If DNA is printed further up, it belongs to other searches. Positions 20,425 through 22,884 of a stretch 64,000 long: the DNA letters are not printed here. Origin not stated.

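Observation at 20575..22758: Single-polypeptide NapC/NirT-type membrane anchor fused to a 16-haem wire with an internally duplicated helical module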

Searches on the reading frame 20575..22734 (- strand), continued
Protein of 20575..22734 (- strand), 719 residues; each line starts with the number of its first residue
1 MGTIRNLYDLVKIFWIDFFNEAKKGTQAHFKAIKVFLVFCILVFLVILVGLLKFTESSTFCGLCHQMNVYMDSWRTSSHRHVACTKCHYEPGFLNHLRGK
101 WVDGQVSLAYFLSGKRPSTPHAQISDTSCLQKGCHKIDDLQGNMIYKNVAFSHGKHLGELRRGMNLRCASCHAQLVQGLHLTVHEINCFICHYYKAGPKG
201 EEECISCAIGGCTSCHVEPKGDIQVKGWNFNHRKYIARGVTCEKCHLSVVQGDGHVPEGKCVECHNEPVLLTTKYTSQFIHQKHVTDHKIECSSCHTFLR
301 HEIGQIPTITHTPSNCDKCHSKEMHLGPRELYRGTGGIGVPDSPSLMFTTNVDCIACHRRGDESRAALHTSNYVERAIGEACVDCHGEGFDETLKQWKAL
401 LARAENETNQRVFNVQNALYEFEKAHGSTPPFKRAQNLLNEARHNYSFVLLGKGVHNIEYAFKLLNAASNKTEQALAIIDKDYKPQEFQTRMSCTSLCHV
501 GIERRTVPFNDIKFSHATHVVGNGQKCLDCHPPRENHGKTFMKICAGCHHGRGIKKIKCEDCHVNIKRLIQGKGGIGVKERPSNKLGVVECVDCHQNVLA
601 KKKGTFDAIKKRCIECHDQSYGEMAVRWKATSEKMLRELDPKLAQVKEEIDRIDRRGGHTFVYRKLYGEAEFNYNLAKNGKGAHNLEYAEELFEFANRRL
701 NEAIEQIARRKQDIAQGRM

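Call 18: find_encoding_contigs(protein=P0114, flank=10000, max_places=2)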
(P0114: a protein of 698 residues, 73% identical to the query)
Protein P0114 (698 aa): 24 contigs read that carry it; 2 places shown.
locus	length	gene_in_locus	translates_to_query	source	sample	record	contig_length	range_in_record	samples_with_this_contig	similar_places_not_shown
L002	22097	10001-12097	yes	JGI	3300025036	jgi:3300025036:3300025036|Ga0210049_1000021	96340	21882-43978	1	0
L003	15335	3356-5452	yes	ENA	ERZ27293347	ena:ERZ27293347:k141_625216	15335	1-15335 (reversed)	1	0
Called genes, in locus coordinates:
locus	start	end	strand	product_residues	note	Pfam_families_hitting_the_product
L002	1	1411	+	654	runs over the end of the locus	PF14522:Cytochrome_C7 (faint), PF14537:Cytochrom_c3_2 (faint), PF22113:Mtrc-MtrF_II-IV_dom (faint), PF01292:Ni_hydr_CYTB (faint)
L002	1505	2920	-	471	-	PF22113:Mtrc-MtrF_II-IV_dom (faint), PF13435:Cytochrome_C554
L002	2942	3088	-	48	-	-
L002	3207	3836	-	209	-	PF07920:DUF1684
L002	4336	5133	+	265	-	-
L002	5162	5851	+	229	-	PF12797:Fer4_2 (weak), PF12837:Fer4_6 (faint), PF13187:Fer4_9 (faint), PF13247:Fer4_11, PF12838:Fer4_7 (weak), PF13237:Fer4_10 (weak), PF00037:Fer4 (weak)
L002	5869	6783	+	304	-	PF03916:NrfD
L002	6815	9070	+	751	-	PF04879:Molybdop_Fe4S4, PF00384:Molybdopterin, PF01568:Molydop_binding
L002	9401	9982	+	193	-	PF03264:Cytochrom_NNT (faint), PF09699:Paired_CXXCH_1 (faint), PF14537:Cytochrom_c3_2 (faint), PF14522:Cytochrome_C7 (weak)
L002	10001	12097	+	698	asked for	PF03264:Cytochrom_NNT (faint), PF14522:Cytochrome_C7 (faint), PF02085:Cytochrom_CIII (faint), PF14537:Cytochrom_c3_2 (faint), PF22113:Mtrc-MtrF_II-IV_dom (faint)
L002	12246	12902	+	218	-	PF06971:Put_DNA-bind_N, PF02629:CoA_binding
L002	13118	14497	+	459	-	PF00202:Aminotran_3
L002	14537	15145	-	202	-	PF00857:Isochorismatase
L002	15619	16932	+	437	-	PF13433:Peripla_BP_5, PF13458:Peripla_BP_6, PF01094:ANF_receptor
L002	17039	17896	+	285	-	PF02653:BPD_transp_2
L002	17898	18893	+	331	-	PF02653:BPD_transp_2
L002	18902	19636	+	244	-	PF00005:ABC_tran, PF13304:AAA_21 (faint), PF12399:BCA_ABC_TP_C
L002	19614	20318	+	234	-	PF13555:AAA_29 (faint), PF00005:ABC_tran, PF13304:AAA_21 (faint)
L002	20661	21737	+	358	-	PF17761:DUF1016_N, PF06250:YhcG_C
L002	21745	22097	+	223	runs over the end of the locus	PF20582:UPF0758_N, PF04002:RadC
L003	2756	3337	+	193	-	PF03264:Cytochrom_NNT (faint), PF09699:Paired_CXXCH_1 (faint), PF14537:Cytochrom_c3_2 (faint), PF14522:Cytochrome_C7 (weak)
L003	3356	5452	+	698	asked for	PF03264:Cytochrom_NNT (faint), PF14522:Cytochrome_C7 (faint), PF02085:Cytochrom_CIII (faint), PF14537:Cytochrom_c3_2 (faint), PF22113:Mtrc-MtrF_II-IV_dom (faint)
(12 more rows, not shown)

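Call 26: search_protein_representatives(protein=window:20575-22734:-)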
Query: 719 residues. Proteins with E-value up to 0.001 (for the whole library): 1621; up to 1e-10: 772; up to 1e-30: 330. The best 150 are listed.
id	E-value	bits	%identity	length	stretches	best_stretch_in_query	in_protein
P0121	9.8e-271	916.5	53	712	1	2-710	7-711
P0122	2.2e-168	578.2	41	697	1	8-706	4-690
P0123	9.9e-157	539.6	38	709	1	4-708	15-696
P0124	4.3e-150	517.7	41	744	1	4-695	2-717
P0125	4.2e-115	402.0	34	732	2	35-565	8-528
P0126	3.0e-112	392.5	37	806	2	40-620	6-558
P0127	2.0e-111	389.8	35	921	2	52-650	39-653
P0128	1.6e-110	386.8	35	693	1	37-707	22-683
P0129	2.1e-109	383.1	35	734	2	35-564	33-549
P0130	3.2e-109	382.6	36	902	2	33-596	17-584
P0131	4.6e-109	382.0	37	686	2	37-634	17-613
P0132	1.3e-108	380.6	37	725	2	39-564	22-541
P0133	2.8e-108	379.4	34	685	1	34-703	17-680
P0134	5.9e-108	378.4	36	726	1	37-688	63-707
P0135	4.3e-107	375.5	35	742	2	37-566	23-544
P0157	1.8e-95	337.0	35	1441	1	40-619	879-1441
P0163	1.1e-93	331.2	40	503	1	41-480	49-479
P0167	2.9e-92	326.5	39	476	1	38-469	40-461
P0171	1.7e-90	320.6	39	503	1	17-479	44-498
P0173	1.2e-89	317.9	38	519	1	42-491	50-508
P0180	1.3e-87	311.1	39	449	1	41-472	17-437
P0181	2.5e-87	310.2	38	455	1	35-472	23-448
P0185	3.9e-85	302.9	39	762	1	40-476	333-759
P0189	1.5e-84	301.0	36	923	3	153-567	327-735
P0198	1.1e-82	294.8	37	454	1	41-470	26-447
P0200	1.6e-81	290.9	35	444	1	38-471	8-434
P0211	1.1e-77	278.3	35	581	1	37-476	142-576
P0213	1.3e-77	278.1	35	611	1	38-474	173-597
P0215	1.5e-77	277.8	33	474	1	36-486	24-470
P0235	5.3e-72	259.5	33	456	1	38-481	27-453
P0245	2.1e-70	254.2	34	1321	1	30-481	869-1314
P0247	4.2e-70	253.2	34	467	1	37-477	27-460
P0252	5.2e-69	249.6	35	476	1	36-472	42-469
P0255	2.3e-67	244.2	37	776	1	29-480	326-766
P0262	7.6e-64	232.5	35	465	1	27-469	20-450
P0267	4.0e-63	230.2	35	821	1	46-475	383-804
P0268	1.8e-62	228.0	36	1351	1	43-486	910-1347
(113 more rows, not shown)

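Call 27: list_cluster_members(proteins=[P0121, P0122, P0123, P0124, P0128, P0133, P0163, P0167, P0180, P0157])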
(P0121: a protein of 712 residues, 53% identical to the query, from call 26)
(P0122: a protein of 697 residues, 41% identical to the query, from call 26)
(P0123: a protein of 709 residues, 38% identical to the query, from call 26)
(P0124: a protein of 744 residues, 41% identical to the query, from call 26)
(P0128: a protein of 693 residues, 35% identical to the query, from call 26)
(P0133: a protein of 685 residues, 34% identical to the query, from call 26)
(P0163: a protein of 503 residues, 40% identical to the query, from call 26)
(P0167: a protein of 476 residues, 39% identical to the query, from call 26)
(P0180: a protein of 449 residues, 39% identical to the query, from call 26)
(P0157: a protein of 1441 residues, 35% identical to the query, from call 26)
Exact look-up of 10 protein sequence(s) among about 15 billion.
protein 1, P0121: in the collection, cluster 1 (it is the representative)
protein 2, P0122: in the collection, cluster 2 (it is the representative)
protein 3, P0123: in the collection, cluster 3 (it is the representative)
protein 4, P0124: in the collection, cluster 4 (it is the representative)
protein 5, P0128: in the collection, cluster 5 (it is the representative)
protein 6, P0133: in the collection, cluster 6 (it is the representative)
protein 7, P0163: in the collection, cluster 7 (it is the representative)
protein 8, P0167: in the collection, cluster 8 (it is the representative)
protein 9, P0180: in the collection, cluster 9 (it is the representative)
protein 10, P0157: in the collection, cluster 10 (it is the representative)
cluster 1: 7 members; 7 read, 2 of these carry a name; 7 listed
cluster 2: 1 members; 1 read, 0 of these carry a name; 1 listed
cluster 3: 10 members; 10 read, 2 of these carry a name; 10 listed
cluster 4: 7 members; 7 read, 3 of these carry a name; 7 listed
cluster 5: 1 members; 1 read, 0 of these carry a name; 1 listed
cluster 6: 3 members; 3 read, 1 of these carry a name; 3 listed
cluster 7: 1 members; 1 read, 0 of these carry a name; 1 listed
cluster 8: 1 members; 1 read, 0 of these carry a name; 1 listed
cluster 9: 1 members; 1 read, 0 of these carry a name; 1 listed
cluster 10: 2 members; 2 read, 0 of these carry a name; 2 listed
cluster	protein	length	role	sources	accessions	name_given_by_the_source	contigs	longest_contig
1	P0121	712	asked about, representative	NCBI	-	-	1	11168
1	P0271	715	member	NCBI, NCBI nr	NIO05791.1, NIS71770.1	MAG: hypothetical protein GTN74_14635 [Proteobacteria bacterium] | hypothetical protein [Pseudomonadota bacterium]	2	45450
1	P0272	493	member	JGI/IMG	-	hypothetical protein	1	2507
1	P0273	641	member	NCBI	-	-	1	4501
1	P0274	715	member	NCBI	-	-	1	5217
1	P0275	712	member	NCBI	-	-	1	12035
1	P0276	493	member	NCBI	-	-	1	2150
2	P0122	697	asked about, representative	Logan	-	-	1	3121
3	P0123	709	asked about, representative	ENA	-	-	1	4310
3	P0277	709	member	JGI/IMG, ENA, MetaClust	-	\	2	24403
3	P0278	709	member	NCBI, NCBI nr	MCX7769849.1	MAG: cytochrome c3 family protein [Proteobacteria bacterium] | cytochrome c3 family protein [Pseudomonadota bacterium]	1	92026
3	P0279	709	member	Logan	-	-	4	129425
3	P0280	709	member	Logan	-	-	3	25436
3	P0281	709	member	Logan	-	-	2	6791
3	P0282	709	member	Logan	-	-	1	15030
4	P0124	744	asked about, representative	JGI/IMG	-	-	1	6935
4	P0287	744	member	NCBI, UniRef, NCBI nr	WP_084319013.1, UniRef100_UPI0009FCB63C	NapC/NirT family cytochrome c [Deferrisoma camini] | NapC/NirT family cytochrome c n=1 Tax=Deferrisoma camini TaxID=1035120 RepID=UPI0009FCB63C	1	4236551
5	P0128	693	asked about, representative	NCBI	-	-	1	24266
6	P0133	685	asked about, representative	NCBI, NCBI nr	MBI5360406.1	MAG: hypothetical protein HZA48_07465 [Planctomycetes bacterium] | hypothetical protein [Planctomycetota bacterium]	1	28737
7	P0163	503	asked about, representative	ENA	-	-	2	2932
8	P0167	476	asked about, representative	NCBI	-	-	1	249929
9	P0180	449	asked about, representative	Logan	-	-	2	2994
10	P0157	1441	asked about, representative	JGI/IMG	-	-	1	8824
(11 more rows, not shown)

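Call 35: predict_structure(alignment_id=A1)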
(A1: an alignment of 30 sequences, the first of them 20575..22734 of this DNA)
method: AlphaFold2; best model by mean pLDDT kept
length: 719 residues; sequences in the alignment: 30
mean_pLDDT: 48.1   pTM: 0.30
mean pLDDT of the five models: 48.1, 46.7, 46.3, 42.9, 42.9
residues with pLDDT >= 90: 18; 70-90: 152; 50-70: 93; < 50: 456
segments of 3 or more residues with pLDDT < 50: 56-58, 61-388, 451-457, 491-604, 681-684
pLDDT, mean of each block of 10 residues (from residue 1): 69 74 69 76 78 54 41 41 40 41 42 37 33 34 32 37 29 27 27 29 24 31 35 41 33 26 27 26 22 23 22 32 29 25 26 30 28 33 43 59 73 81 81 78 62 45 72 85 69 44 40 42 46 38 40 31 34 34 35 38 51 58 63 79 92 79 77 70 56 84 90 73
secondary structure, 60 per line:
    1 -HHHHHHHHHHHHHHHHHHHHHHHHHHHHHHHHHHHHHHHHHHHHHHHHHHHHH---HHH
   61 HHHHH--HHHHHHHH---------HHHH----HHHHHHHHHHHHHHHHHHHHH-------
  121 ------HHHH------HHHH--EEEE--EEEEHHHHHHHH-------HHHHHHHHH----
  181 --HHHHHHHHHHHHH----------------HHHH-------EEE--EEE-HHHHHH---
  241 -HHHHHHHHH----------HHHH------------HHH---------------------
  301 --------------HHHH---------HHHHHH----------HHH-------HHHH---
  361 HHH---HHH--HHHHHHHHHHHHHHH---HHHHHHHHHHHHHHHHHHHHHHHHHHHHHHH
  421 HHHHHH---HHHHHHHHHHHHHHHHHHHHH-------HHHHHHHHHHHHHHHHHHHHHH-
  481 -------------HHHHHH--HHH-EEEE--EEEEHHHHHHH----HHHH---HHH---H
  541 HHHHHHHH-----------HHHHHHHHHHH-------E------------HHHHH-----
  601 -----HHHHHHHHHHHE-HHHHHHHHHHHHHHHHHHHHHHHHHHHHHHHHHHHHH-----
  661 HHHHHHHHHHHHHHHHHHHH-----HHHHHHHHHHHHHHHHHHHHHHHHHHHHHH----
elements in order (helices of 4 or more, strands of 3 or more residues): H2-54 H58-65 H68-75 H85-88 H93-113 H127-130 H137-140 E143-146 E149-152 H153-160 H168-176 H183-195 H212-215 E223-225 E228-230 H232-237 H242-250 H261-264 H315-318 H328-333 H354-357 H372-386 H390-426 H430-450 H458-479 H494-499 E506-509 E512-515 H516-522 H527-530 H540-548 H560-570 H591-595 H606-616 H619-655 H661-680 H686-715
